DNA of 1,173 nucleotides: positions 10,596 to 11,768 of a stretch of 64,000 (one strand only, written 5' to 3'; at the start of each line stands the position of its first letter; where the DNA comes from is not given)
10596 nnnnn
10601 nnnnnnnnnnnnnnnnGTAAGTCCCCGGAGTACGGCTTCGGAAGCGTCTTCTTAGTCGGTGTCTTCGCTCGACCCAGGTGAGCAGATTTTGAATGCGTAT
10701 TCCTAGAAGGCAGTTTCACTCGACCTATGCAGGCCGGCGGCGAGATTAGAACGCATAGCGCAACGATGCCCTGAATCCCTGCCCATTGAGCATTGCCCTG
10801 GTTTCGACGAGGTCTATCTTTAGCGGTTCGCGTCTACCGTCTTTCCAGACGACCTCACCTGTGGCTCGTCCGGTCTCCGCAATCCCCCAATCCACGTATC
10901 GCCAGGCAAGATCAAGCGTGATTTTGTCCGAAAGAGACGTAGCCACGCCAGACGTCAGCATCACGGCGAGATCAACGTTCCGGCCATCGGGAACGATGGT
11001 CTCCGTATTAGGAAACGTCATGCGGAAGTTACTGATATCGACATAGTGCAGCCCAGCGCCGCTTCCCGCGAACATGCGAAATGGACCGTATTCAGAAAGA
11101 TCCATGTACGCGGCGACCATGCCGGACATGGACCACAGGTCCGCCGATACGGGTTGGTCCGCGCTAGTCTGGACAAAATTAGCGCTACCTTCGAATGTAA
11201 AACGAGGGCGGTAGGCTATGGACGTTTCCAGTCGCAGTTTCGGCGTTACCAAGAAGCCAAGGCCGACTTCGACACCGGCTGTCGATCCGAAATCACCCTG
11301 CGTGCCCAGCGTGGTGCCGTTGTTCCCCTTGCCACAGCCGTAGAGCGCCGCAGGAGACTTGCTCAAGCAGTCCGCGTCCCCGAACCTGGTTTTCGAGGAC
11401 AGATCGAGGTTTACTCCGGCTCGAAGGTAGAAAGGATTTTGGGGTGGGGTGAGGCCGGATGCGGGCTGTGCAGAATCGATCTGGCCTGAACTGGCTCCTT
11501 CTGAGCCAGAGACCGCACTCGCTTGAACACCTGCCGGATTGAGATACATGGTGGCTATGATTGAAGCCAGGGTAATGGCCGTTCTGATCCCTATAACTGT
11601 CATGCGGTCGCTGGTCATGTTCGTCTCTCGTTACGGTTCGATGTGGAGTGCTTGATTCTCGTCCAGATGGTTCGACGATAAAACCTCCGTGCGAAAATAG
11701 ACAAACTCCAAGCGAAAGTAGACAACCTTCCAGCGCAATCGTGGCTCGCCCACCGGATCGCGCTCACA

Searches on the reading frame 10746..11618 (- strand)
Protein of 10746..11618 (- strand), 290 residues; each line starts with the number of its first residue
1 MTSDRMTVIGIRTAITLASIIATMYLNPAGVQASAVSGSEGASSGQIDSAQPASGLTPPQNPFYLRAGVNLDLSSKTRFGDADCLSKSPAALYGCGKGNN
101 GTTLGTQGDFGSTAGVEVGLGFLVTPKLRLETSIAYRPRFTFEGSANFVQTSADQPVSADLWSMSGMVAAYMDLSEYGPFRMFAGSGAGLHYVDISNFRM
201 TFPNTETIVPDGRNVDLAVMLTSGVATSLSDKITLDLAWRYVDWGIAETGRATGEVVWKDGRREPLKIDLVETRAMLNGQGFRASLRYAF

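Call 53: search_protein_families(library=pfam, proteins=[window:10746-11618:-], max_evalue=0.00001)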
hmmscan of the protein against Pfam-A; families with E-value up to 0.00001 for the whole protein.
window:10746-11618:- (290 aa): 1 family
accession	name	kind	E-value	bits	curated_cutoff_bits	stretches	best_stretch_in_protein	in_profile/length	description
PF13505.12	OMP_b-brl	-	5.1e-07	30.5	28.7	0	104-246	36-157/175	Outer membrane protein beta-barrel domain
